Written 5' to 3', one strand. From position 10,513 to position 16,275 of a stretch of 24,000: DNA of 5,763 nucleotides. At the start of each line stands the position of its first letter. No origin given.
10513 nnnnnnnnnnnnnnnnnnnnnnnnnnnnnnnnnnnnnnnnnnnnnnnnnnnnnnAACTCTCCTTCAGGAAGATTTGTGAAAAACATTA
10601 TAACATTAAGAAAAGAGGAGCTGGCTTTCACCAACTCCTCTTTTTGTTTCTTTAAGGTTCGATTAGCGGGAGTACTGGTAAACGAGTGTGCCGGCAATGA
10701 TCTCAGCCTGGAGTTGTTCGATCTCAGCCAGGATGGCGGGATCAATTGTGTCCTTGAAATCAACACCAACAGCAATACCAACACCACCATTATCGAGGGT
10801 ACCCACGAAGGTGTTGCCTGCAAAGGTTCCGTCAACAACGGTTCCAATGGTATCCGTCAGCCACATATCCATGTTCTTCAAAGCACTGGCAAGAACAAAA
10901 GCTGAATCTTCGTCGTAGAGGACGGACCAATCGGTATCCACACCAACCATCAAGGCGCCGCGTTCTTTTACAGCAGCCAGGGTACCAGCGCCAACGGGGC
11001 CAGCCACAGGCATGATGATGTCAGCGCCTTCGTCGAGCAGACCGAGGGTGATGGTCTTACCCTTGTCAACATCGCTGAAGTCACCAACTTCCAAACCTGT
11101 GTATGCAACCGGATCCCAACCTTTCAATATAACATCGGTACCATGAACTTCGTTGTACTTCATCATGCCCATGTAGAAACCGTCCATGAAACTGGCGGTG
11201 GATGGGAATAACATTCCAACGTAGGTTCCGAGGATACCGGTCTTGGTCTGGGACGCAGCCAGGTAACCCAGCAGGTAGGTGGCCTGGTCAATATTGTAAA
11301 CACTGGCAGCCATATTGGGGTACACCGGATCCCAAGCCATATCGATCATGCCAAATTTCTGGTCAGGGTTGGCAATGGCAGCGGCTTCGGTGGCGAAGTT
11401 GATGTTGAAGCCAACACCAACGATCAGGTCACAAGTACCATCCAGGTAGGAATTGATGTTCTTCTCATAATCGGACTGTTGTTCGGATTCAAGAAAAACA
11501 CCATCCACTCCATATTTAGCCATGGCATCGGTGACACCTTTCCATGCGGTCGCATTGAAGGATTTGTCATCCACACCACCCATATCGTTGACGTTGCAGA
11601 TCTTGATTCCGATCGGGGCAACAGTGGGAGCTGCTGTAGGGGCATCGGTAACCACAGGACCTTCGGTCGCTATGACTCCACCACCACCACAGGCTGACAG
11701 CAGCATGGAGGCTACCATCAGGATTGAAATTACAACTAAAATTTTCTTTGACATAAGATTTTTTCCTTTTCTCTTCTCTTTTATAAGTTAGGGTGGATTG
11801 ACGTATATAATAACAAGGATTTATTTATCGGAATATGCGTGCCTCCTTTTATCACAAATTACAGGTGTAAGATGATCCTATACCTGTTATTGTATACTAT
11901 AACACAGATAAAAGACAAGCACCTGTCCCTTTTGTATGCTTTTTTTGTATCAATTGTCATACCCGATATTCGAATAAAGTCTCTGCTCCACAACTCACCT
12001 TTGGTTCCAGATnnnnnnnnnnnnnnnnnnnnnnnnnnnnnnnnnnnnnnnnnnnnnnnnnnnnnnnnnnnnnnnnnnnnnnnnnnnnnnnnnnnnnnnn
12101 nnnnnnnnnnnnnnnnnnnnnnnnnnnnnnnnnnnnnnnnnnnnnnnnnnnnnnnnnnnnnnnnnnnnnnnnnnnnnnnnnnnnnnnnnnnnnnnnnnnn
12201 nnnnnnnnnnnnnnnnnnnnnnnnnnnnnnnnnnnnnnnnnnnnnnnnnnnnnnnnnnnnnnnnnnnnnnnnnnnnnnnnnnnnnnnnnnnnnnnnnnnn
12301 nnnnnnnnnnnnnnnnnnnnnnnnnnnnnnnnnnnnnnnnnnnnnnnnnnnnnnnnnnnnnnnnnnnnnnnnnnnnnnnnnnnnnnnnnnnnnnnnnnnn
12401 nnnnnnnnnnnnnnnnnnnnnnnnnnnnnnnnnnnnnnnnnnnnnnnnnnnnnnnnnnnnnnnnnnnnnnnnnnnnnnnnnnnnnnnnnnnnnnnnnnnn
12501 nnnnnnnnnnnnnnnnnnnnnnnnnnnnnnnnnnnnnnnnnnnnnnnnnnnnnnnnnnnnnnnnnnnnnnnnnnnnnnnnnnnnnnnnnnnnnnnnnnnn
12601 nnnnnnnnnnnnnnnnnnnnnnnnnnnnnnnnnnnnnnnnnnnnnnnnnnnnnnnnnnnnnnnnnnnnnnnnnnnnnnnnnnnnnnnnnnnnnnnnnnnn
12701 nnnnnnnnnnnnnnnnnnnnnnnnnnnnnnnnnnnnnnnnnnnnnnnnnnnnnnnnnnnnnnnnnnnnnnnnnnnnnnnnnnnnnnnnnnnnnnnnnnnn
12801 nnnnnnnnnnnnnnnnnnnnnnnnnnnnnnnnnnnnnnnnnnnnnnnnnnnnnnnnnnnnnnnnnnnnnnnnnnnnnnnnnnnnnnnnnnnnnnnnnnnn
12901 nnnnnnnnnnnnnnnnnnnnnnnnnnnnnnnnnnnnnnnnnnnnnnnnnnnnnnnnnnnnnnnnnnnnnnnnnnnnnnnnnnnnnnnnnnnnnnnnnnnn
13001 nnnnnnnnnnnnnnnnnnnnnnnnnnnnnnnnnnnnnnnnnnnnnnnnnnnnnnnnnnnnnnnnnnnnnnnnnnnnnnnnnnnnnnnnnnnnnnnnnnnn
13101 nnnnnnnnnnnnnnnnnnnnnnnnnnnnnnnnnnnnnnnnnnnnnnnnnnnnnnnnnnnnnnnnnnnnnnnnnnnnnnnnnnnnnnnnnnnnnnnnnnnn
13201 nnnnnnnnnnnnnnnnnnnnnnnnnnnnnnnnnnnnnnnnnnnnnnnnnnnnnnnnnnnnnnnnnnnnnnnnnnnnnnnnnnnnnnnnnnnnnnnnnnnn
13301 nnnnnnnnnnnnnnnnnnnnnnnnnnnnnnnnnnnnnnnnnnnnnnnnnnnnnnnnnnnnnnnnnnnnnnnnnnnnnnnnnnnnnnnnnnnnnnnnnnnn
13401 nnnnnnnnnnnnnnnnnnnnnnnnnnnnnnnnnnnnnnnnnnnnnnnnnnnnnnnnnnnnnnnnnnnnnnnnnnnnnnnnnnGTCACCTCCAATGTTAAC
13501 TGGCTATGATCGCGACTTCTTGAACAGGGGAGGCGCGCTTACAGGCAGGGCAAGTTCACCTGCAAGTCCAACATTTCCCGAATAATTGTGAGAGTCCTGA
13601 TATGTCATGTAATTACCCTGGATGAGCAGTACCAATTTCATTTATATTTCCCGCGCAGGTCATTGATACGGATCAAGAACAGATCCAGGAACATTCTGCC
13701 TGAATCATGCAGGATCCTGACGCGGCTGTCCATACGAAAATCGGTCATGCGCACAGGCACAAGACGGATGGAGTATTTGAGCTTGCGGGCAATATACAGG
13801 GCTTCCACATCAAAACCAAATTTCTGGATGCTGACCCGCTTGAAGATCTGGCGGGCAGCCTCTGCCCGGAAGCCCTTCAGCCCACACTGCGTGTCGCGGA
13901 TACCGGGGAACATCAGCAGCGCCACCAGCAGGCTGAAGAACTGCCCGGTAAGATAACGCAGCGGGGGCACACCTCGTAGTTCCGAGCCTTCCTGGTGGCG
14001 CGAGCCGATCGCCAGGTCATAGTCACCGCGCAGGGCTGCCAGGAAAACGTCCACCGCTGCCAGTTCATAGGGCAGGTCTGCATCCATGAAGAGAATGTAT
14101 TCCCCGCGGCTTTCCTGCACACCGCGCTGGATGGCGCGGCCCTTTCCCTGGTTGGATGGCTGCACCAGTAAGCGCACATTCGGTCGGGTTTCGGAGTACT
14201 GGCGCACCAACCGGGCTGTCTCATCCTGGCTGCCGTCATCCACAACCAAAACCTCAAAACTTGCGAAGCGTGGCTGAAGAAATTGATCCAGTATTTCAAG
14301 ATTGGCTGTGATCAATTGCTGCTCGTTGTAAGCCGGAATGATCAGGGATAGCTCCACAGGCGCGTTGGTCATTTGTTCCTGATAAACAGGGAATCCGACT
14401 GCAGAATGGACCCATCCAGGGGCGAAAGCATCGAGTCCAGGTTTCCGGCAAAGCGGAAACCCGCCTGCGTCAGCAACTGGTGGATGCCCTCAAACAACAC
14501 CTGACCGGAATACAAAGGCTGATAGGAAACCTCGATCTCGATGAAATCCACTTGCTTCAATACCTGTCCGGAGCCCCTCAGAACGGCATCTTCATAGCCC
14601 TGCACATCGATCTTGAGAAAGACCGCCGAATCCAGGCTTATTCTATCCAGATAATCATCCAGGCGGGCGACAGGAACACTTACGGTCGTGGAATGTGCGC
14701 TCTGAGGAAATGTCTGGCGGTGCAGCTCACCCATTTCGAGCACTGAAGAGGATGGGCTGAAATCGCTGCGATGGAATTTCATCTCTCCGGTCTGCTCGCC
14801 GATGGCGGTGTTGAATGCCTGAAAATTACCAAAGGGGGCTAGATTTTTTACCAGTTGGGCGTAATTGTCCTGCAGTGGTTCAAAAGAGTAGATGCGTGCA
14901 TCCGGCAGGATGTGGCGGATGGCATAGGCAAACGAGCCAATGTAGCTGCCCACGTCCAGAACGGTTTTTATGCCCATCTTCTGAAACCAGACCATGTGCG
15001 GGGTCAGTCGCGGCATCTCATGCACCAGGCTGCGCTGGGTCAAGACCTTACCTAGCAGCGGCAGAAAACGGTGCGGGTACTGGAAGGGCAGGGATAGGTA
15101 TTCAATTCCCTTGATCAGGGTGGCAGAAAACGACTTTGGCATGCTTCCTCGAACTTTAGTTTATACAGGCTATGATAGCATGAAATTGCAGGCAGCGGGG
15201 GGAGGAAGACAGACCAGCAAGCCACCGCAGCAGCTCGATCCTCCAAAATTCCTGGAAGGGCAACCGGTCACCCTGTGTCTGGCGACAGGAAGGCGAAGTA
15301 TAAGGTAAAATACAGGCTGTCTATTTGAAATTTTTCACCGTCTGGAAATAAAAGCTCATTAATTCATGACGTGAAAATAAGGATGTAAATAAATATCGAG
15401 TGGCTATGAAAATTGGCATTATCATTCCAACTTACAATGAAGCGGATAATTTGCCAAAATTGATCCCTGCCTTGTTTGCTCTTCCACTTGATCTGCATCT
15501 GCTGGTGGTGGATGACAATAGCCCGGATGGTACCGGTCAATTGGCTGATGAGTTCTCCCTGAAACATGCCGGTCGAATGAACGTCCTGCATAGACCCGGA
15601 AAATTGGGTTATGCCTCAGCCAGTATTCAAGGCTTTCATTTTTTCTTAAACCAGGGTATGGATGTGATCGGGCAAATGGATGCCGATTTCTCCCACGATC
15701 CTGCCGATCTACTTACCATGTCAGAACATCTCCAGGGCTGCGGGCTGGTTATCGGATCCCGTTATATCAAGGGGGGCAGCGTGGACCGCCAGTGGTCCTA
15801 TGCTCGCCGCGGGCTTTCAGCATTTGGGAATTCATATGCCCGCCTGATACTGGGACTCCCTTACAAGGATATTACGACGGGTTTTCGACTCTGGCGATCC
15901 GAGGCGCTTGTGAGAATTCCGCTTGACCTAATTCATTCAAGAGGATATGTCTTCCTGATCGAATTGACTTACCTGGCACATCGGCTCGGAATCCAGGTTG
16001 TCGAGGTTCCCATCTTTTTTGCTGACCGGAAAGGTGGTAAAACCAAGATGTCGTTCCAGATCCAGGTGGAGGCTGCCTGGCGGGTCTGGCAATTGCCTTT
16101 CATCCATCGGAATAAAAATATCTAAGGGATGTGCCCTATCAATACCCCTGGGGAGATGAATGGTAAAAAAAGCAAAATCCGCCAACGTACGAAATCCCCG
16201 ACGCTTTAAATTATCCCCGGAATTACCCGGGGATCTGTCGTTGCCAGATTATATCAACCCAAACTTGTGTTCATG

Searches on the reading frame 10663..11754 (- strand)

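Call 11: search_protein_families(library=pfam, proteins=[window:10663-11754:-], max_evalue=0.001)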
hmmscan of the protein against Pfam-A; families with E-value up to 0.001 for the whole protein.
window:10663-11754:- (363 aa): 1 family
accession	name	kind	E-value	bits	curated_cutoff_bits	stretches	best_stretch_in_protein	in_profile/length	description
PF02608.20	Bmp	-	2.8e-41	141.9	24.1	1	54-354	5-292/301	ABC transporter substrate-binding protein PnrA-like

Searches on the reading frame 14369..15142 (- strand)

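Call 3: search_protein_families(library=pfam, proteins=[window:14369-15142:-], max_evalue=0.01)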
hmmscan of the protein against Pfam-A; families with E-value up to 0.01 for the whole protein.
window:14369-15142:- (257 aa): 2 families
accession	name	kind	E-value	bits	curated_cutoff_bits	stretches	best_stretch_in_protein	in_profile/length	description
PF05050.19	Methyltransf_21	-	7.2e-23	82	22.7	1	63-231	1-173/173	Methyltransferase FkbM domain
PF05575.17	V_cholerae_RfbT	-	4.9e-06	26.5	27.9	1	59-191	81-210/286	Vibrio cholerae RfbT protein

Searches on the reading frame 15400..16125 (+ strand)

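Call 3: search_protein_families(library=pfam, proteins=[window:15400-16125:+], max_evalue=0.01)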
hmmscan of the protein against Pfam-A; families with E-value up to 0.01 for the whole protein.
window:15400-16125:+ (241 aa): 1 family
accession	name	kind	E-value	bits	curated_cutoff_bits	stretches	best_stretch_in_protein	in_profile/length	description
PF00535.33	Glycos_transf_2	-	4.2e-23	82.6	23.3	1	7-170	2-164/168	Glycosyl transferase family 2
